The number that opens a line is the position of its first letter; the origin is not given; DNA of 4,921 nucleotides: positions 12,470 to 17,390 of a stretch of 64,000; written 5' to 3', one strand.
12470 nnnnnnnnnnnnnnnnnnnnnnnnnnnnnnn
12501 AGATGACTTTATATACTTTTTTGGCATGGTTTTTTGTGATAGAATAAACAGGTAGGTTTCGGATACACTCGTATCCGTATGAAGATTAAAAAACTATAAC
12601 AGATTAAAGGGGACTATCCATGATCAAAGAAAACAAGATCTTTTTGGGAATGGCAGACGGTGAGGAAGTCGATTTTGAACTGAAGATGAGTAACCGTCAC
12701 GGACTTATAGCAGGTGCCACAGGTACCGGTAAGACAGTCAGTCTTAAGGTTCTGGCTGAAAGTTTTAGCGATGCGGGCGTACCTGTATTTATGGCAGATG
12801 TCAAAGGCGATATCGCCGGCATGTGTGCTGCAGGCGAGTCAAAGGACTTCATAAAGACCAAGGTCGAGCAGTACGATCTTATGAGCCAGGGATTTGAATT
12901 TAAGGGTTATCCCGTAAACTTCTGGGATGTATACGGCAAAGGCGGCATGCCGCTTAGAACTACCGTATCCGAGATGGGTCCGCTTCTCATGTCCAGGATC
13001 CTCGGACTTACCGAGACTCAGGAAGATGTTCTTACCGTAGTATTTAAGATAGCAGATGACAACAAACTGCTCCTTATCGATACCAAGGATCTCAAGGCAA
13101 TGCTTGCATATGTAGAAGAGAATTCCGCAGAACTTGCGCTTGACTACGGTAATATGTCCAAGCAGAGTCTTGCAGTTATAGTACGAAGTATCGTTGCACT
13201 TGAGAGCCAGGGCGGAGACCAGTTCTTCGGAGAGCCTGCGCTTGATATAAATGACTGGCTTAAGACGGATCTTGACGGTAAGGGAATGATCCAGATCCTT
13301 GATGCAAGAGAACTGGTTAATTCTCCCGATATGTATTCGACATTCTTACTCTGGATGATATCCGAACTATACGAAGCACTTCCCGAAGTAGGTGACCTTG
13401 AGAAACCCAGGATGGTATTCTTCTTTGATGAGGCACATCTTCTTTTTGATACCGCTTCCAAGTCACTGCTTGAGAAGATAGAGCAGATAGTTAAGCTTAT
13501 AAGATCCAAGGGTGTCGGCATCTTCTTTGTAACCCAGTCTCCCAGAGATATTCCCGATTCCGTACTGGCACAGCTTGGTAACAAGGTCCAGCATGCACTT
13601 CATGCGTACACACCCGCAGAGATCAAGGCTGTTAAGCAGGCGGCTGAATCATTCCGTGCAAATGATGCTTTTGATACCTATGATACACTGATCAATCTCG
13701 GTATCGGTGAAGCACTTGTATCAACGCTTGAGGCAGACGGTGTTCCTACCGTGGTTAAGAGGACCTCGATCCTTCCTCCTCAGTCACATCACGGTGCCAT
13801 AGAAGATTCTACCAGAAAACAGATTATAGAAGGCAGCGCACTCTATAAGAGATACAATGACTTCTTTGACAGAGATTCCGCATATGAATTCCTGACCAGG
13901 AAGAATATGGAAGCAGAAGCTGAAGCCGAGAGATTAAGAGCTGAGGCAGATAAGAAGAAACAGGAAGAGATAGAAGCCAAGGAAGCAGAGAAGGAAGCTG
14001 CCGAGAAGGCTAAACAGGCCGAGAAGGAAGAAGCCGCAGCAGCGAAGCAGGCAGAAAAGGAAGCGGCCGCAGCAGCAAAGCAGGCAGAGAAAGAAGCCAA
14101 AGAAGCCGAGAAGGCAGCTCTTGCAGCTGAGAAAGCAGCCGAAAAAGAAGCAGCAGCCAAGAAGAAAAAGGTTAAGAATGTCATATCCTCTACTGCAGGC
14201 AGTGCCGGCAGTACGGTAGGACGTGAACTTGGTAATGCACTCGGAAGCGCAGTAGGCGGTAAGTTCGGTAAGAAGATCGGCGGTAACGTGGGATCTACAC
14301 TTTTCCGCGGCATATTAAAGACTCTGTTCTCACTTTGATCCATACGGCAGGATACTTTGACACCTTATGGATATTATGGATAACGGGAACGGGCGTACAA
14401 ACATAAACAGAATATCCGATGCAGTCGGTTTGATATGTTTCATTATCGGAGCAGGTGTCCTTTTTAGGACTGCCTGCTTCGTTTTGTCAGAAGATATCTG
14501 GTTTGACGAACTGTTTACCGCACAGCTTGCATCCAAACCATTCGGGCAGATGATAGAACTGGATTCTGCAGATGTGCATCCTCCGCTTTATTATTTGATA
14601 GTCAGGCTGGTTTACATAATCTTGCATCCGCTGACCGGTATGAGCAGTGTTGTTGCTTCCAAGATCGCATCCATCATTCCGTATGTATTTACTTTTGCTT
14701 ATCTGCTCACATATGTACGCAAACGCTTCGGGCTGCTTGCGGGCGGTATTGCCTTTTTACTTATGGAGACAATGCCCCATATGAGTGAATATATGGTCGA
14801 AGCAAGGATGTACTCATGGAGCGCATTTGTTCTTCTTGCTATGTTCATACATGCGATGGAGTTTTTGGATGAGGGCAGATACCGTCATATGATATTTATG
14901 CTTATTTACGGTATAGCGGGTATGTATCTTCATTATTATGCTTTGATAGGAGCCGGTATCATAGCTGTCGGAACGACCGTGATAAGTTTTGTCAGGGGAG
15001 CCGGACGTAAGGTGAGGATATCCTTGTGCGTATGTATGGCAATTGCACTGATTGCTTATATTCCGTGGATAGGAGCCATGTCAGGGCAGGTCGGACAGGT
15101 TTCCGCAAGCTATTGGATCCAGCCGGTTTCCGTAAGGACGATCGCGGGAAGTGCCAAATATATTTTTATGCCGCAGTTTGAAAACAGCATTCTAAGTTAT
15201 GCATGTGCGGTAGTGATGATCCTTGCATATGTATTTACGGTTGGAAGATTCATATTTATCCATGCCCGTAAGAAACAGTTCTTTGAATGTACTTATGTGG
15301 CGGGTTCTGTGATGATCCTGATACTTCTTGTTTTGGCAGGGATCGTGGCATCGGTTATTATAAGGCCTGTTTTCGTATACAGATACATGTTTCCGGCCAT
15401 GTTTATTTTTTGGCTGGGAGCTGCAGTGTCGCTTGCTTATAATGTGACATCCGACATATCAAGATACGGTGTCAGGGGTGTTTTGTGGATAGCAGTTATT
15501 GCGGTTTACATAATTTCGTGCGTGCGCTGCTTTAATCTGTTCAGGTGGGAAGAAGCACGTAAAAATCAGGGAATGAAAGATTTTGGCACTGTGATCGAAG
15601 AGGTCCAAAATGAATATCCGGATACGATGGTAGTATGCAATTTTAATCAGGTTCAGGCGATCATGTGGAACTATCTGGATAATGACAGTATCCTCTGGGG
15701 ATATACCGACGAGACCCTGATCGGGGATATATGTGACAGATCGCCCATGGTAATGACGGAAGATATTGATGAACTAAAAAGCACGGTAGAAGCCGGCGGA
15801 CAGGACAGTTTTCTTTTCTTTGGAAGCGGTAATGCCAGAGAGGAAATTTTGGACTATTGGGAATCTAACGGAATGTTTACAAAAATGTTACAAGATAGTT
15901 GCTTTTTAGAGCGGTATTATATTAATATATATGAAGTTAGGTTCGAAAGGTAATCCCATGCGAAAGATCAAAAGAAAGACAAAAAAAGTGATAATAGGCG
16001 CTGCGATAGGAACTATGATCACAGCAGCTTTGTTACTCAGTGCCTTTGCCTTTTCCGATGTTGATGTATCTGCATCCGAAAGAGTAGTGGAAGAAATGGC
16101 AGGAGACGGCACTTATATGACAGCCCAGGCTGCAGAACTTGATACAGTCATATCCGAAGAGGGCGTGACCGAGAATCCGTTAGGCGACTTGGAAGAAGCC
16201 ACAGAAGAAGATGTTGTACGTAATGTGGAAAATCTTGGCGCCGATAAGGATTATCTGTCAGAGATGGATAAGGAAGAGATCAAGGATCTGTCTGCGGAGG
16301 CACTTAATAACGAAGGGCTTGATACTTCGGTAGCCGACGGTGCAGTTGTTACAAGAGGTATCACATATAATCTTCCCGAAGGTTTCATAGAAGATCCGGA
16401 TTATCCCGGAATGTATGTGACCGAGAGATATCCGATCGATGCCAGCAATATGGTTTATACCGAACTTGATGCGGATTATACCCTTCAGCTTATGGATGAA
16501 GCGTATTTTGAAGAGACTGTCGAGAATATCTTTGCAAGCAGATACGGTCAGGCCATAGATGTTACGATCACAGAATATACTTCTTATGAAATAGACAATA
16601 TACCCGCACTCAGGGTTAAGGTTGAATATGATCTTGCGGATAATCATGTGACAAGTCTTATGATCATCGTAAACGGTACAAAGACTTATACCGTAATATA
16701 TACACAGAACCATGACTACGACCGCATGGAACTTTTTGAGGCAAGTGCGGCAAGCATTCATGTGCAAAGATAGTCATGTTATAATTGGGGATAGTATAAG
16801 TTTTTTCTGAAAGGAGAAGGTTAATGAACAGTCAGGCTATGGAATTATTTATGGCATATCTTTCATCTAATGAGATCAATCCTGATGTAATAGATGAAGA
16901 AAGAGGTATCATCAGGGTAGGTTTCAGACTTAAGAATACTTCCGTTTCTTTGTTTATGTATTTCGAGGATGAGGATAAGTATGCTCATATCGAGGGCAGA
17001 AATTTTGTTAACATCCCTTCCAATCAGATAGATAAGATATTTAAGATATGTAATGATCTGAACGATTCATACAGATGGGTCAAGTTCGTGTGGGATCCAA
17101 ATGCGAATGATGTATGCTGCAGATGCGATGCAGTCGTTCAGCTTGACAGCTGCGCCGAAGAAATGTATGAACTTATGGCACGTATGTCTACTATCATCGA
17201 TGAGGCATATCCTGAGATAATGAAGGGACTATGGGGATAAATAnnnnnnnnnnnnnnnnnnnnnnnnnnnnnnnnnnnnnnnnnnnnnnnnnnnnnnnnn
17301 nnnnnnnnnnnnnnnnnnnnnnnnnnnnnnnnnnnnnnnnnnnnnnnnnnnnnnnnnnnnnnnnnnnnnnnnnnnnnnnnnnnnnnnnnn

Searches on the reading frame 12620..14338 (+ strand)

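Call 5: search_protein_families(library=pfam, proteins=[window:12620-14338:+], max_evalue=0.01)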
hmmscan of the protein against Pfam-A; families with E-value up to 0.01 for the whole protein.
window:12620-14338:+ (572 aa): 9 families
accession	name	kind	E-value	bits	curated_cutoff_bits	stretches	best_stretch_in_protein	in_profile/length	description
PF05872.18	HerA_C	-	1.9e-200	667.2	22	1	13-469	9-462/502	Helicase HerA-like C-terminal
PF01935.23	DUF87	-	1.3e-09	38.9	23.2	1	13-231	8-203/220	Helicase HerA, central domain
PF13401.12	AAA_22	-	1.3e-05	26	27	0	24-56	4-36/130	AAA domain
PF01580.24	FtsK_SpoIIIE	-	7.9e-05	22.6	24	1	11-45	26-59/221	FtsK/SpoIIIE family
PF00004.35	AAA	-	0.00073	20.4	21.2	0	29-77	2-45/131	ATPase family associated with various cellular activities (AAA)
PF12846.13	AAA_10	-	0.0017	17.9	27.5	0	261-322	238-294/362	AAA-like domain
PF00702.32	Hydrolase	-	0.0026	18.6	26.4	0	263-323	79-141/191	haloacid dehalogenase-like hydrolase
PF00437.27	T2SSE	-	0.0033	16.6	24.9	1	9-48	124-165/370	Type II/IV secretion system protein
PF04851.21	ResIII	-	0.0042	17.5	22.5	0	20-51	18-49/164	Type III restriction enzyme, res subunit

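Call 8: search_protein_families(library=ncbifam, proteins=[window:12620-14338:+], max_evalue=0.001)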
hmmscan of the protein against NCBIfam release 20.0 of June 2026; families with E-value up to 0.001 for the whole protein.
window:12620-14338:+ (572 aa): 6 families
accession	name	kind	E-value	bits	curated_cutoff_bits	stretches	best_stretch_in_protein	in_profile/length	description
NF053655.1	CedD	equivalog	1.2e-13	50.7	600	1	125-369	297-514/527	DNA-translocating ATPase CedD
NF040937.1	HerA_Thermprot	equivalog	7.3e-08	31.2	800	1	265-368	351-449/487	DNA double-strand break repair helicase HerA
NF041017.1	DNA_import_CedB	equivalog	9e-08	31.2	700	0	21-66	270-317/590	DNA import protein CedB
NF045975.1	VirB4_plasma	equivalog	2.3e-07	28.9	590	1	216-310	708-806/894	Mbov_0397 family ICE element conjugal transfer ATPase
TIGR00929.1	VirB4_CagE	subfamily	3.9e-06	25.4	643.1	0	218-317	595-686/792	VirB4 family type IV secretion/conjugal transfer ATPase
NF007065.0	PRK09510.1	equivalog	0.00069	18.7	213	0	430-556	154-278/387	cell envelope integrity protein TolA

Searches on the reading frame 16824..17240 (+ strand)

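Call 70: search_protein_families(library=pfam, proteins=[window:16824-17240:+], max_evalue=0.00001)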
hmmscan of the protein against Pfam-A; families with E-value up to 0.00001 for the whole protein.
window:16824-17240:+ (138 aa): 1 family
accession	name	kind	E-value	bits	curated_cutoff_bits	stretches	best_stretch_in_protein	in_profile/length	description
PF10722.14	YbjN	-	1.2e-07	32.5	22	1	10-131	6-123/126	Putative bacterial sensory transduction regulator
